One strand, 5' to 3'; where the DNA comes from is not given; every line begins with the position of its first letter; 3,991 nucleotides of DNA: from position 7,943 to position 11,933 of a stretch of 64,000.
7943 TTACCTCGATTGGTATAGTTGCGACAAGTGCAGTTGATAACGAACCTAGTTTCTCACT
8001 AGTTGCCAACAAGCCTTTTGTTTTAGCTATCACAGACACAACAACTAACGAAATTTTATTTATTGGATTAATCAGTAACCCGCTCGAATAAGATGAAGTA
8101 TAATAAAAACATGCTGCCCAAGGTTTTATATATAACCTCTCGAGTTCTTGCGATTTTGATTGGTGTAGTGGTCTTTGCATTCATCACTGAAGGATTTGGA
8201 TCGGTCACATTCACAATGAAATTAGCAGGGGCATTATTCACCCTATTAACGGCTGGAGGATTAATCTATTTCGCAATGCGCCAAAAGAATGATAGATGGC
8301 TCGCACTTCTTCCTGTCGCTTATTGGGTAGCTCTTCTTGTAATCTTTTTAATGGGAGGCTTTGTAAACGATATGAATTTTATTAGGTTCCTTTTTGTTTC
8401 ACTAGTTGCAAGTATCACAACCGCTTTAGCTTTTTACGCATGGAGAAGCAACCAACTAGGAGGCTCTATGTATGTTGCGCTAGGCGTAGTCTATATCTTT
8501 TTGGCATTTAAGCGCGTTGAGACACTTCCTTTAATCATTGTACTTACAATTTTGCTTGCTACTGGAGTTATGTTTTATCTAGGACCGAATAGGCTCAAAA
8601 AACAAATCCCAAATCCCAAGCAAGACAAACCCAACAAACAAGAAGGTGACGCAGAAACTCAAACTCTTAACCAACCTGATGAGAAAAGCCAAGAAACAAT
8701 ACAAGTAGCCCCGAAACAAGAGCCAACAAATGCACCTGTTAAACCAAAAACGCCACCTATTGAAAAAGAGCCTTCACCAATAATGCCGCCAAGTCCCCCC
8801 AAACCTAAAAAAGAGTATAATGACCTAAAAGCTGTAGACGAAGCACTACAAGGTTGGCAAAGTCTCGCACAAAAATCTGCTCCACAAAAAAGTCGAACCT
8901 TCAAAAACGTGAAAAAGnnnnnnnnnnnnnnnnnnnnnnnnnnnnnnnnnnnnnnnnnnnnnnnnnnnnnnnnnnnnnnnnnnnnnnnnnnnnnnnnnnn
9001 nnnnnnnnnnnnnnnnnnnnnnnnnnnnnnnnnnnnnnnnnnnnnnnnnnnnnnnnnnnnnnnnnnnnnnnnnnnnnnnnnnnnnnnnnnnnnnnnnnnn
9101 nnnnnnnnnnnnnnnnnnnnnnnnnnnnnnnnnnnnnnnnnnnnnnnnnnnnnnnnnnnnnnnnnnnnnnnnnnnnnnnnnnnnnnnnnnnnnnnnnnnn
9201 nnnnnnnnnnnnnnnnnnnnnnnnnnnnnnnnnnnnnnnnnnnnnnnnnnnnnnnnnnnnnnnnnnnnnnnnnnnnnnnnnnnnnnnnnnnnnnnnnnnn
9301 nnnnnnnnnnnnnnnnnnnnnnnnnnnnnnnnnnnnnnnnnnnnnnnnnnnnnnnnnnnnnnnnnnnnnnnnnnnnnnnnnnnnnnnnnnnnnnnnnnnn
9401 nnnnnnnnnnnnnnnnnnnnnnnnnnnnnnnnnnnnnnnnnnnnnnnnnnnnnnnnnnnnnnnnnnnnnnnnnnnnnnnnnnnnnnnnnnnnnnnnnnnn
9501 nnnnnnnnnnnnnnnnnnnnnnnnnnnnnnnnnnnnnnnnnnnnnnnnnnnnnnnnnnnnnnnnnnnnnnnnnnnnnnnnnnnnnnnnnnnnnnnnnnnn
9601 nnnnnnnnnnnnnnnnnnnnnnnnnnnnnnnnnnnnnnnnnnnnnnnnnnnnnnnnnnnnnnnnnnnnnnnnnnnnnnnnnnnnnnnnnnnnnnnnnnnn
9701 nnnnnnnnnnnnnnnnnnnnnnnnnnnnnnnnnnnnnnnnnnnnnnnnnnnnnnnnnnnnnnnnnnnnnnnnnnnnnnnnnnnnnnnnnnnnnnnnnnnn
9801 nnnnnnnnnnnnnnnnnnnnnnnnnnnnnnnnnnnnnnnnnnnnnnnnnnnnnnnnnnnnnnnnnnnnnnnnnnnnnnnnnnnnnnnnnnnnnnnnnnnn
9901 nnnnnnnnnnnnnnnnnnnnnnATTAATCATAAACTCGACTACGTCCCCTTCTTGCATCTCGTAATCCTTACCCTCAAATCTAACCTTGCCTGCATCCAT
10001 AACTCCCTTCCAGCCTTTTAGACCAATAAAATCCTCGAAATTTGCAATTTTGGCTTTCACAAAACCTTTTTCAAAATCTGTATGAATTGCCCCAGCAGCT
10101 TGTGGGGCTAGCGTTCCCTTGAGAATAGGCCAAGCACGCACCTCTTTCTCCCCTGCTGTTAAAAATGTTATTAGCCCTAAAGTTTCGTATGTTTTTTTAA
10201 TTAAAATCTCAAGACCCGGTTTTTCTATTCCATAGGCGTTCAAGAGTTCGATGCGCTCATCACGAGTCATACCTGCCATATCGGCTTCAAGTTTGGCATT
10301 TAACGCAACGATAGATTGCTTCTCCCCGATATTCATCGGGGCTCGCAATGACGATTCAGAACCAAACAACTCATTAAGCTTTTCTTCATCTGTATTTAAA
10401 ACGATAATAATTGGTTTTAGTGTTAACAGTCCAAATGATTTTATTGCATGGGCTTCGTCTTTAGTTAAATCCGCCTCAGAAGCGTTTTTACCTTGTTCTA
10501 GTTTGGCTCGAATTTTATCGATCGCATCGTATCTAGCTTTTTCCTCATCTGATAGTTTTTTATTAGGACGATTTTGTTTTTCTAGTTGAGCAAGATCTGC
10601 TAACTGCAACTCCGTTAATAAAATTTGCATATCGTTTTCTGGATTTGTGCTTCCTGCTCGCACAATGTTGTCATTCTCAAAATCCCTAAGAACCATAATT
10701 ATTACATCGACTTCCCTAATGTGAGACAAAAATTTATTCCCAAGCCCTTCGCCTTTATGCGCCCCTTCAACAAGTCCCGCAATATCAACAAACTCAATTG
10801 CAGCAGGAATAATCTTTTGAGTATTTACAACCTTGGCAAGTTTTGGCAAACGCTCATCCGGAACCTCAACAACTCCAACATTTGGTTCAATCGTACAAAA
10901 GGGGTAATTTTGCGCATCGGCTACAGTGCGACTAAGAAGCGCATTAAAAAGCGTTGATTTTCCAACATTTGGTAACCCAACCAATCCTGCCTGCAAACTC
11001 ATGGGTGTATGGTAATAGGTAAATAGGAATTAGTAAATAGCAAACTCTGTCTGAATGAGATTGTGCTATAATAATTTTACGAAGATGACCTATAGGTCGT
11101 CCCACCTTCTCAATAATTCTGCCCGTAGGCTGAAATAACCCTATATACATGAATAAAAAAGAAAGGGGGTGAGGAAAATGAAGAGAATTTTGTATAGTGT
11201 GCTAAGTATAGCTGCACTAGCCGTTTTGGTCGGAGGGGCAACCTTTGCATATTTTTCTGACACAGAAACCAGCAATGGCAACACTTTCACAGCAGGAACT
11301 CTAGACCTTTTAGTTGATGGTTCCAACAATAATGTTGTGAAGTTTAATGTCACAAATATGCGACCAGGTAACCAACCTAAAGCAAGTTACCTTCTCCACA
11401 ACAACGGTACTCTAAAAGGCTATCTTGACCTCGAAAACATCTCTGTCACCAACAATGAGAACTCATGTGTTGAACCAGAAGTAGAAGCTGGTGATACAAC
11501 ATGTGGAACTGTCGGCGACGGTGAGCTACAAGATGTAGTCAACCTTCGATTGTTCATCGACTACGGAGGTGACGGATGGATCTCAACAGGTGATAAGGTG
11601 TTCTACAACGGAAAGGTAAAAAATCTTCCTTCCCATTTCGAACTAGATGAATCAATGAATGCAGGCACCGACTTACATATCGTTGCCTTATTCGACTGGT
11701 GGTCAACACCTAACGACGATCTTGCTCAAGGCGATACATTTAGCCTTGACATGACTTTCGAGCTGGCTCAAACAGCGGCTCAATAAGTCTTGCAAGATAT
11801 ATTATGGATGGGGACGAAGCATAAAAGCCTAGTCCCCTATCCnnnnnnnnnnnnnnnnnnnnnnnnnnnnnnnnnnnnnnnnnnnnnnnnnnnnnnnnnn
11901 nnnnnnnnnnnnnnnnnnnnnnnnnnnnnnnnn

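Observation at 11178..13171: TasA-like substrate plus SipW signal peptidase that is itself fused to an internal signal peptide, TasA-like domain and LPETG sorting signal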

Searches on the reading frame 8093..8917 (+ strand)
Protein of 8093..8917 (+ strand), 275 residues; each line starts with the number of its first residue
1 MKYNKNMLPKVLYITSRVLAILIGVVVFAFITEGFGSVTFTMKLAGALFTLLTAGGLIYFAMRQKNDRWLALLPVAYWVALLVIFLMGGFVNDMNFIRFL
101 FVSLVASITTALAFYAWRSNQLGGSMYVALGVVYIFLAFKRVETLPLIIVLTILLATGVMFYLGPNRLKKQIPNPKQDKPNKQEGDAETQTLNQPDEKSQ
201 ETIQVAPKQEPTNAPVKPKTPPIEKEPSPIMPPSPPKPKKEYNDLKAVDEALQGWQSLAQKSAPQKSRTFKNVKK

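Call 61: search_protein_families(library=pfam, proteins=[window:8093-8917:+], max_evalue=1)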
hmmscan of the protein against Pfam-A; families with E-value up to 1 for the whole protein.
window:8093-8917:+ (275 aa): 3 families
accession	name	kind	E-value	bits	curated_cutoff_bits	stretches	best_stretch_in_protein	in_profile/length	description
PF24709.1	DUF7670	-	5.6e-05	23.9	29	1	68-164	9-109/118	Domain of unknown function (DUF7670)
PF11027.13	DUF2615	-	0.14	12.7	23.4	1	145-189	54-94/104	Protein of unknown function (DUF2615)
PF13567.11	DUF4131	-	0.51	10.5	31.6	1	126-190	9-76/165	Domain of unknown function (DUF4131)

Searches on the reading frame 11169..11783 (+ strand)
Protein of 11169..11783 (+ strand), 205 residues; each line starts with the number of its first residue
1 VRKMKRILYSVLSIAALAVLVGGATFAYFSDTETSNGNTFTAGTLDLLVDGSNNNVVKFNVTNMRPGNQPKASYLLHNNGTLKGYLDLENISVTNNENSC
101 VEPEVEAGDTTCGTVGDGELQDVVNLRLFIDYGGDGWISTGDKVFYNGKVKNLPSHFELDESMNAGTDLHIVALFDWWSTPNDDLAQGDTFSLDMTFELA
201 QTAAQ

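Call 3: search_protein_families(library=pfam, proteins=[window:11169-11783:+], max_evalue=1)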
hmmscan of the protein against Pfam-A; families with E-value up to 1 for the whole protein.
window:11169-11783:+ (205 aa): 1 family
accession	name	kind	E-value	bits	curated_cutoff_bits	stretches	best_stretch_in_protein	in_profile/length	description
PF12389.13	Peptidase_M73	-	9.1e-18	65.2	22.5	1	6-94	5-84/196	Camelysin metallo-endopeptidase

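Call 4: search_protein_families(library=ncbifam, proteins=[window:11169-11783:+], max_evalue=1)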
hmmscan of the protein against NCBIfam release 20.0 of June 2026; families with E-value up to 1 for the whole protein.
window:11169-11783:+ (205 aa): 5 families
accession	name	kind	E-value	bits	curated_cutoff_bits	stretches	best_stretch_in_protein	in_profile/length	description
TIGR04088.1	cognate_SipW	domain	4.3e-11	42.6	19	1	11-45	1-34/34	SipW-dependent-type signal peptide-containing protein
NF046066.1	BioflmMtrxTasA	equivalog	3.4e-10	39.8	450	1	3-83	3-79/264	biofilm matrix protein TasA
TIGR04089.1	exp_by_SipW_III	subfamily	5.7e-05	23.3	60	1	15-49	13-48/179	alternate-type signal peptide domain-containing protein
TIGR04429.1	Phr_nterm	subfamily_domain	0.0029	18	25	1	4-26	1-23/28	Phr family secreted Rap phosphatase inhibitor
TIGR04090.1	exp_by_SipW_IV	subfamily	0.16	11.7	60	1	8-47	4-40/241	BsaA family SipW-dependent biofilm matrix protein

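Call 50: list_cluster_members(proteins=[P0001, window:11178-11783:+])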
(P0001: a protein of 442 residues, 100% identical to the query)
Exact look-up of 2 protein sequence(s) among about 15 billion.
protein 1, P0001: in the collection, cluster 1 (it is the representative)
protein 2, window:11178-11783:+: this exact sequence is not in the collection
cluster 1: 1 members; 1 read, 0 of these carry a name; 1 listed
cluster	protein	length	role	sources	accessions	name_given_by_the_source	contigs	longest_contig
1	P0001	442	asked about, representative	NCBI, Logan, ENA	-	-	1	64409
